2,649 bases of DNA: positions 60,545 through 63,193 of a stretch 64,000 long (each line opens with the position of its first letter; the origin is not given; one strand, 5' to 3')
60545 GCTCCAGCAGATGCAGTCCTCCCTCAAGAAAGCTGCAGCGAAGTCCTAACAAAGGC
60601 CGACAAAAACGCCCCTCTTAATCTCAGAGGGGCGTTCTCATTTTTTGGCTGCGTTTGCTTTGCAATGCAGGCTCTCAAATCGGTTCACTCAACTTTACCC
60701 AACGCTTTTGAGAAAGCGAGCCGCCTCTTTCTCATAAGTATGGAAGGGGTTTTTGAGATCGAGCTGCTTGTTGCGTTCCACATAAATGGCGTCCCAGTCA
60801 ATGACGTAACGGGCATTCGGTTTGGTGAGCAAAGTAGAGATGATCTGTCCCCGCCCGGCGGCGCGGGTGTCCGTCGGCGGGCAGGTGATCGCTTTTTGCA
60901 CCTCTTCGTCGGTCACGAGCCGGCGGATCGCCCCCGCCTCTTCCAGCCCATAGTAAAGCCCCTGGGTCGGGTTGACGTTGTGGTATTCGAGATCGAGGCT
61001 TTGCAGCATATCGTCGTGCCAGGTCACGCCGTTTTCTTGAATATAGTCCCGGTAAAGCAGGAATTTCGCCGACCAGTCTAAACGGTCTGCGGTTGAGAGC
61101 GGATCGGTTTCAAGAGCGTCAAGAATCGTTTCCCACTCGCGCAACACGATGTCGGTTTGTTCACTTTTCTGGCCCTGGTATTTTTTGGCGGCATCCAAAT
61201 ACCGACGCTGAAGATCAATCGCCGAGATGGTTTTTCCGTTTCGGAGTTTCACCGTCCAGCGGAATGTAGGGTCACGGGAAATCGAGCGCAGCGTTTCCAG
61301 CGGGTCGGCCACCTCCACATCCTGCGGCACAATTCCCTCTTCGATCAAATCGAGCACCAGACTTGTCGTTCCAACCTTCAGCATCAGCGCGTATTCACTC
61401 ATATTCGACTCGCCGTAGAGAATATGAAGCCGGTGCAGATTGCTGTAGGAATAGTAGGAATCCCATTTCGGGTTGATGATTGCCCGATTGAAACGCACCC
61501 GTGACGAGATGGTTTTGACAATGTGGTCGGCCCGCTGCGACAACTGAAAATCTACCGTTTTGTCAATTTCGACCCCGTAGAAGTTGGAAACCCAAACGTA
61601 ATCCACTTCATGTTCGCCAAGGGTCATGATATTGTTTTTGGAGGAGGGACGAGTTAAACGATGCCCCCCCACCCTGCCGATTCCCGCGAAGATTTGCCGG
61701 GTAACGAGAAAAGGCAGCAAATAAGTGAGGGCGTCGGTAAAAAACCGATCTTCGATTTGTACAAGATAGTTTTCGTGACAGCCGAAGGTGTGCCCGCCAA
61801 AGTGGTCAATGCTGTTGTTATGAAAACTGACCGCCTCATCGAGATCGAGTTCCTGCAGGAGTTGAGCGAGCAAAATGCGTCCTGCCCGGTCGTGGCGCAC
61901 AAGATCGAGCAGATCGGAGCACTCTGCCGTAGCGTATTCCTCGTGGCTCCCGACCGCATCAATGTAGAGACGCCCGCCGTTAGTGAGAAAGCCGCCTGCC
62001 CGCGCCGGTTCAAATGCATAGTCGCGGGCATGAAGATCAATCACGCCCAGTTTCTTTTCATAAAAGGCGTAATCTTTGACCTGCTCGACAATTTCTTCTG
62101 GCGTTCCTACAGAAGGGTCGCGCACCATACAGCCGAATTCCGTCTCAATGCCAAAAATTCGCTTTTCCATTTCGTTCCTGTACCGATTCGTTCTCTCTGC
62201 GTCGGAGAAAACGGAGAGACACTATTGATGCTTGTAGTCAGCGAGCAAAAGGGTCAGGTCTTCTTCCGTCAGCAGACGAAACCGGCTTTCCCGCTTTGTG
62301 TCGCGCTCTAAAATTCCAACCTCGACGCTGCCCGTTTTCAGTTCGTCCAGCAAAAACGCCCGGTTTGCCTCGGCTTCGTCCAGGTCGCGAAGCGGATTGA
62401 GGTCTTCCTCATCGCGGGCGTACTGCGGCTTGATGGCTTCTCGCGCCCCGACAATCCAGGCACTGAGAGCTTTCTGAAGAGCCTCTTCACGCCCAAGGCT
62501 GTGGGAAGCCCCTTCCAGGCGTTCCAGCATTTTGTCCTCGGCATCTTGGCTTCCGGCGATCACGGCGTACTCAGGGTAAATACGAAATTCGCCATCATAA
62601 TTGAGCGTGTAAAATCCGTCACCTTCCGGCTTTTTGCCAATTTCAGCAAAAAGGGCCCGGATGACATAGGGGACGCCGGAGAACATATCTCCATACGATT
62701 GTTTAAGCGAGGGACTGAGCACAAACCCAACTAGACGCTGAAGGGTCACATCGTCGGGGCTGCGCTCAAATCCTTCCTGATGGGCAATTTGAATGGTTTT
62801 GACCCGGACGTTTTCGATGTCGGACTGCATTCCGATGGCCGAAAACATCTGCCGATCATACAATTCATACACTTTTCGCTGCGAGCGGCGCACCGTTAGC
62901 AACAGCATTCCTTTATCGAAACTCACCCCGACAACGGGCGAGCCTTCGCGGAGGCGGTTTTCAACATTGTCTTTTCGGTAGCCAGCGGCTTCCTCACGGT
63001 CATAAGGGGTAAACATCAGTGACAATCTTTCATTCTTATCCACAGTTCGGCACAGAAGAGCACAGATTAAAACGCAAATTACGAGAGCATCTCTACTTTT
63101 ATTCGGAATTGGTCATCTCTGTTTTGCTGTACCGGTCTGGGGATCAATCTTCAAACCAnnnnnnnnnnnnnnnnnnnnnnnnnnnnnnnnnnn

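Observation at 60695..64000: Pup-proteasome genes (prcB-prcA-pafA/dop) at the window edge in an apparently non-actinobacterial genome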

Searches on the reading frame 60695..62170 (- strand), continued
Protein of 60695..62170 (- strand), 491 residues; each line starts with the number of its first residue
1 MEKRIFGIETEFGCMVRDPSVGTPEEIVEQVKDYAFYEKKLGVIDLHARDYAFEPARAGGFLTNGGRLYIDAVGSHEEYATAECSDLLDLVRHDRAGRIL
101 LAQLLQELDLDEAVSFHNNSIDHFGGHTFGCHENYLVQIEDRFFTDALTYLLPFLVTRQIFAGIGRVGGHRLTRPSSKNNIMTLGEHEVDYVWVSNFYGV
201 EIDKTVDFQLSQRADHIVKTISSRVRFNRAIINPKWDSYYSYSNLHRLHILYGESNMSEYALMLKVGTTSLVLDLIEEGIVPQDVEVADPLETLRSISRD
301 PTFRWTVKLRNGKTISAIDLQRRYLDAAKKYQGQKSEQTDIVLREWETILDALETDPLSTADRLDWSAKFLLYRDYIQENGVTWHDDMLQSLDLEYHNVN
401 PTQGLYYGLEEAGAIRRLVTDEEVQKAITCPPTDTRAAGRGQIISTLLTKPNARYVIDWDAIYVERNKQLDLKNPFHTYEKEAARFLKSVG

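Call 60: predict_structure(alignment_id=A1)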
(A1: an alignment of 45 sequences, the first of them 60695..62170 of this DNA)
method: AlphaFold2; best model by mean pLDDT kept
length: 491 residues; sequences in the alignment: 45
mean_pLDDT: 84.1   pTM: 0.88
mean pLDDT of the five models: 84.1, 83.3, 83.2, 82.4, 81.1
residues with pLDDT >= 90: 291; 70-90: 116; 50-70: 34; < 50: 50
segments of 3 or more residues with pLDDT < 50: 122-126, 171-199, 217-226, 234-239
pLDDT, mean of each block of 10 residues (from residue 1): 83 88 92 97 88 80 95 81 96 97 97 84 51 85 79 92 82 37 34 41 79 59 45 50 74 85 96 93 90 89 95 97 97 92 98 98 97 97 86 90 95 97 97 95 94 89 88 92 89 63
secondary structure, 60 per line:
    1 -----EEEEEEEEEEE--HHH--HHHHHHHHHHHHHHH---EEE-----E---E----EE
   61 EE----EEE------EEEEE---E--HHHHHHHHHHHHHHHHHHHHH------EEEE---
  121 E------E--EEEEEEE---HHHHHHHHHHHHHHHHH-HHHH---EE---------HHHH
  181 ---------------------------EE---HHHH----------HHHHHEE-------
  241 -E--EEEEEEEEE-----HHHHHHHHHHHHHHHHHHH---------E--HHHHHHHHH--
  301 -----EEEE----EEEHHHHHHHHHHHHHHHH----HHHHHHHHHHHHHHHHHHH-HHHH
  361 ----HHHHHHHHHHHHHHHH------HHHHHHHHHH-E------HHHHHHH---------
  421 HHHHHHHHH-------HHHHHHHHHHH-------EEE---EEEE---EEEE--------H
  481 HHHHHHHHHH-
elements in order: E6-16 H24-38 E42-44 E59-62 E67-69 E76-80 H87-107 E114-117 E131-137 H141-157 H159-162 H177-180 H213-216 H227-231 E245-253 H259-277 H290-298 E306-309 E314-316 H317-332 H337-355 H357-360 H365-380 H387-396 H405-411 H421-429 H437-447 E455-457 E461-464 E468-471 H480-490
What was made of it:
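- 60695..62170 (-): pafA-type gene (491 aa): predicted UBact--protein ligase of the carboxylate-amine ligase fold. GhExE motif G7-E11; catalytic Asp71 in LYID-AVGSH-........; family-specific insertion at about residues 169-205. AF2 model pLDDT 84, pTM 0.88 (call 60).
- AF2 is unconfident at exactly the alpha-loop (call 60).
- Tried and rejected: However, pLDDT is below 50 at exactly 171-199, 217-226 and 234-239 (call 60).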

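Call 62: fold_search(model_id=the predicted structure, library=pdb)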
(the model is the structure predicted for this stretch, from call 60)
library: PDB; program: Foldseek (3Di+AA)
matches with E <= 10: 317; with E <= 0.001: 29
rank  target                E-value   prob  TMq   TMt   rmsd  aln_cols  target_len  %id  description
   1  4b0r                  1.9e-32  1.00  0.78  0.83   4.9       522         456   30  Structure of the Deamidase-Depupylase Dop of the Prokaryotic Ubiquitin-like Modification Pathway (released 2012-09-12)
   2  7oyh_A                4.6e-32  1.00  0.78  0.81   4.6       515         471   31  Crystal structure of depupylase Dop in complex with Pup and ADP/tetrafluoromagnesate (released 2021-12-01)
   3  4bjr_B                5.4e-32  1.00  0.79  0.78   4.4       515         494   30  Crystal structure of the complex between Prokaryotic Ubiquitin-like Protein Pup and its Ligase PafA (released 2013-05-01)
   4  7oy3_A                7.6e-32  1.00  0.79  0.82   4.5       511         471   31  Crystal structure of depupylase Dop in complex with phosphorylated Pup and ADP (released 2021-12-01)
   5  7oxy_A                8.0e-32  1.00  0.79  0.82   4.5       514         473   30  Crystal structure of depupylase Dop in complex with Pup and AMP-PCP (released 2021-12-01)
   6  7oxv                  8.0e-32  1.00  0.78  0.77   4.4       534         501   31  Crystal structure of depupylase Dop in the Dop-loop-inserted state (released 2021-12-01)
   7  4bjr_A                8.4e-32  1.00  0.79  0.78   4.4       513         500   29  Crystal structure of the complex between Prokaryotic Ubiquitin-like Protein Pup and its Ligase PafA (released 2013-05-01)
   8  5lrt                  3.4e-31  1.00  0.77  0.82   4.1       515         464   32  Structure of the Deamidase-Depupylase Dop of the Prokaryotic Ubiquitin-like Modification Pathway in Complex with ADP and (released 2017-02-01)
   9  9cku_G                1.7e-27  1.00  0.67  0.85   4.4       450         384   32  Complex of M. smegmatis Dop with M. tuberculosis CoaX and Pup91 (released 2024-11-13)
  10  4b0t_B                5.9e-27  1.00  0.73  0.76   4.9       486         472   29  Structure of the Pup Ligase PafA of the Prokaryotic Ubiquitin-like Modification Pathway in Complex with ADP (released 2012-09-12)
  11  4b0t_A                4.2e-25  1.00  0.72  0.75   6.6       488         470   30  Structure of the Pup Ligase PafA of the Prokaryotic Ubiquitin-like Modification Pathway in Complex with ADP (released 2012-09-12)
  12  1tt4_A                1.0e-07  1.00  0.41  0.53   9.2       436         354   13  Structure of NP459575, a predicted glutathione synthase from Salmonella typhimurium (released 2004-08-17)
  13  1r8g_A                3.0e-07  1.00  0.41  0.54   9.5       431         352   14  Structure and function of YbdK (released 2004-08-17)
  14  1r8g_B                9.4e-07  1.00  0.43  0.55   9.6       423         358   13  Structure and function of YbdK (released 2004-08-17)
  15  2gwc_B                1.1e-05  1.00  0.35  0.38  13.3       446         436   10  Crystal structure of plant glutamate cysteine ligase in complex with a transition state analogue (released 2006-06-20)
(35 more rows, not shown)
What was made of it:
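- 60695..62170 (-): Foldseek hits Dop and PafA structures at TM 0.72-0.79 (call 62).
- Tried and rejected: PafA and Dop structures match equally well (call 62).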

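Call 65: search_protein_families(library=ncbifam, proteins=[L060:309-2114:+, L060:4034-5560:+, L060:5593-5787:+, L060:2199-2582:+, L060:2684-2953:+, L060:3023-3883:+], max_evalue=0.001)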
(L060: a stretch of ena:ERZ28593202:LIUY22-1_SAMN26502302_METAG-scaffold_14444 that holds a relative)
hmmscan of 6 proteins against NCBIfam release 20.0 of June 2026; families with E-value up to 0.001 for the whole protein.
L060:309-2114:+ (601 aa): 11 families
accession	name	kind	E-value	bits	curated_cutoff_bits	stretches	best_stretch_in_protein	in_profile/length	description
TIGR03689.1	pup_AAA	equivalog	2.9e-126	422.2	504.75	1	72-583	22-508/512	proteasome ATPase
TIGR01243.1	CDC48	subfamily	6.3e-51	173.6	802.65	1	237-458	438-642/733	CDC48 family AAA ATPase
NF003069.1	PRK03992.1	subfamily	3.8e-48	164.6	500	1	180-460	57-329/379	proteasome-activating nucleotidase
TIGR01242.2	TIGR01242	subfamily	2.5e-47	161.6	500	1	180-459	40-306/362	proteasome-activating nucleotidase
TIGR01241.2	FtsH_fam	equivalog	4.2e-35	121.6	600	1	248-461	157-355/598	ATP-dependent zinc metalloprotease FtsH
NF047747.1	PrtsmActNtasePan2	equivalog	9.8e-34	117.2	700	1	214-463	110-352/397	proteasome-activating nucleotidase Pan2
NF047748.1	PrtsmActNtasePan1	equivalog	1.9e-32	112.8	750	1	244-460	139-341/405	proteasome-activating nucleotidase Pan1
NF041006.2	cell_div_CdvC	equivalog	2.5e-31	108.9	650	1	237-458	87-293/370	cell division protein CdvC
NF008004.0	PRK10733.1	equivalog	5.6e-29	100.6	1008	1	250-460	149-344/644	ATP-dependent zinc metalloprotease FtsH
NF042959.1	IteA_antiphage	equivalog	4e-10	39.4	510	1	288-471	126-292/367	anti-phage ATPase IteA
NF003229.0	PRK04195.1-5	equivalog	0.00058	18.7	280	0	286-317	42-74/413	replication factor C large subunit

L060:4034-5560:+ (508 aa): 2 families
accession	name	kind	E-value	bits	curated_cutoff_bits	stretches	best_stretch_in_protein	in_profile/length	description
TIGR03688.1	depupylase_Dop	equivalog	2.9e-143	478.2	492.3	1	2-466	1-461/485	depupylase/deamidase Dop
TIGR03686.1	pupylate_PafA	equivalog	7.5e-110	367.7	551.3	1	89-452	41-419/457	Pup--protein ligase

L060:5593-5787:+ (64 aa): 1 family
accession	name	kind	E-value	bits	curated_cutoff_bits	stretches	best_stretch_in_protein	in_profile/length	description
NF033388.0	ubiq_like_UBact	equivalog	1.6e-22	79.5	35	1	13-64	2-54/54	ubiquitin-like protein UBact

L060:2199-2582:+ (127 aa): 0 families

L060:2684-2953:+ (89 aa): 0 families

L060:3023-3883:+ (286 aa): 0 families

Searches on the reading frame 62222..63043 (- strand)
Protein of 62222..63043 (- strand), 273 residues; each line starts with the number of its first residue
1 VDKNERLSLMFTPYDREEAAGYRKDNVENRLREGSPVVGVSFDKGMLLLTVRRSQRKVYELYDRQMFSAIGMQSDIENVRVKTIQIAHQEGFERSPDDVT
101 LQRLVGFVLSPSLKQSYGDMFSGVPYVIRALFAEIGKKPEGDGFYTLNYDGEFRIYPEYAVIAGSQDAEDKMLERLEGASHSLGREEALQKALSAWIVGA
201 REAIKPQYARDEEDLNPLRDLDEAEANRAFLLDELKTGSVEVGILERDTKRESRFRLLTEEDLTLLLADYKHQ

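Call 3: search_protein_families(library=pfam, proteins=[window:62222-63043:-], max_evalue=0.01)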
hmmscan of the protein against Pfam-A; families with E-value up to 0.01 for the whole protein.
window:62222-63043:- (273 aa): 1 family
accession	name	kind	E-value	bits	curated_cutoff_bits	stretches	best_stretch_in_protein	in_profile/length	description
PF00227.31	Proteasome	-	0.00013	22.1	22.4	1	34-195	4-169/189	Proteasome subunit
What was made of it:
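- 62222..63016 (-): prcA: 20S proteasome alpha subunit. 264 aa from ATG 63016 (the ORF extends to GTG 63043). PF00227 22.1 bits, just under the gathering score of 22.4 (call 3).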

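Call 4: search_protein_families(library=ncbifam, proteins=[window:62222-63043:-], max_evalue=0.01)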
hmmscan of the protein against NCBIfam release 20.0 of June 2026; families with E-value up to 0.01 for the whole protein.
window:62222-63043:- (273 aa): 1 family
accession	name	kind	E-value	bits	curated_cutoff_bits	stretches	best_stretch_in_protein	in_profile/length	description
TIGR03691.1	20S_bact_alpha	equivalog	6.6e-20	71.5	139.05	1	33-267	26-228/229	proteasome subunit alpha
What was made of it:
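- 62222..63016 (-): TIGR03691 E 6.6e-20, 71.5 bits (cut-off 139) (call 4).
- On Bacterial 20S proteasome alpha subunit (PrcA, TIGR03691): TIGR03691 E 6.6e-20 (call 4). 71.5 bits against 139 (NCBIfam, call 4).
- Checked: 62222..63043 (273 aa from GTG; probably 264 aa from ATG 63016): TIGR03691 bacterial 20S alpha, E 6.6e-20 (call 4).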

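Call 32: find_encoding_contigs(protein=window:62222-63016:-, flank=10000, max_places=4)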
Protein window:62222-63016:- (264 aa): no gene with exactly this product is on record in the collection.

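Call 54: search_solved_structures(query=window:62222-63016:-, show_alignments=1, max_evalue=0.01)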
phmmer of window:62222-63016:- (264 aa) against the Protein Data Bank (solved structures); distinct sequences matched with E-value up to 0.01: 8.
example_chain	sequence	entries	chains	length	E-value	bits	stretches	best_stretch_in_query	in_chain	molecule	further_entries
3h6f_A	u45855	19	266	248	3.4e-11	46.4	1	8-191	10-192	Proteasome (Alpha subunit) PrcA | Proteasome subunit alpha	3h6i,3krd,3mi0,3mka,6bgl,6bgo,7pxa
2fhg_A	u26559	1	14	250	3.8e-11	46.3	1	8-191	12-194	20S proteasome, alpha and beta subunits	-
2fhh_A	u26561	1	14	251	3.8e-11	46.2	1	8-191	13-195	20S proteasome, alpha and beta subunits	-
9ce7_A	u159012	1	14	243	4.2e-11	46.1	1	9-191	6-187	Proteasome subunit alpha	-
5lzp_0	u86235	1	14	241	4.7e-11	46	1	11-191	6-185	Proteasome subunit alpha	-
3hf9_A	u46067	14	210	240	5.1e-11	45.8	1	13-190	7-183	Proteasome (Alpha subunit) PrcA | Proteasome subunit alpha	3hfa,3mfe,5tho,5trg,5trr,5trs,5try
1q5q_A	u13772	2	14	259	4e-10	42.9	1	14-159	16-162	proteasome alpha-type subunit 1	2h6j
1q5r_A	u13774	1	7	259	4.5e-10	42.8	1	16-159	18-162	proteasome alpha-type subunit 1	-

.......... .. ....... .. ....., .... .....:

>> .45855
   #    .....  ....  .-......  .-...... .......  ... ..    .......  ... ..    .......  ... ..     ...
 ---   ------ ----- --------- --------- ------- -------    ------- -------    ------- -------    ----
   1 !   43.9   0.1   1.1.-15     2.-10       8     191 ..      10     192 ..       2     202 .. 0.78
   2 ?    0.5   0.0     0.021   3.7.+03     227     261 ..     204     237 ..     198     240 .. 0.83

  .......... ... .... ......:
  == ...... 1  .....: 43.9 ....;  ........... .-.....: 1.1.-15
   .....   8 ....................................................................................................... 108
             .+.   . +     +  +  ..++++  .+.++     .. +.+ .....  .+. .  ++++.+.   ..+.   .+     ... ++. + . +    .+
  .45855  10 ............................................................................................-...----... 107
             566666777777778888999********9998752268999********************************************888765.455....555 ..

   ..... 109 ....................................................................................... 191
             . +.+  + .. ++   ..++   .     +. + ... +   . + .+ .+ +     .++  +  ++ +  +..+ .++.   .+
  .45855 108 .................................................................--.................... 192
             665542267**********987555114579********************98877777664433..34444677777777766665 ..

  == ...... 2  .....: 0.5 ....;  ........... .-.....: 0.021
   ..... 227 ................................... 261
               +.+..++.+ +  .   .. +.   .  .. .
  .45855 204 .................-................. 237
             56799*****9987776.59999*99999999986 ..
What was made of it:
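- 62222..63016 (-): The only solved relatives are M. tuberculosis and Rhodococcus PrcA, E 3e-11 (call 54).
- On Bacterial 20S proteasome alpha subunit (PrcA, TIGR03691): The only PDB hits are M. tuberculosis and Rhodococcus PrcA (call 54).
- Checked: The only solved relatives are M. tuberculosis and Rhodococcus PrcA (call 54).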
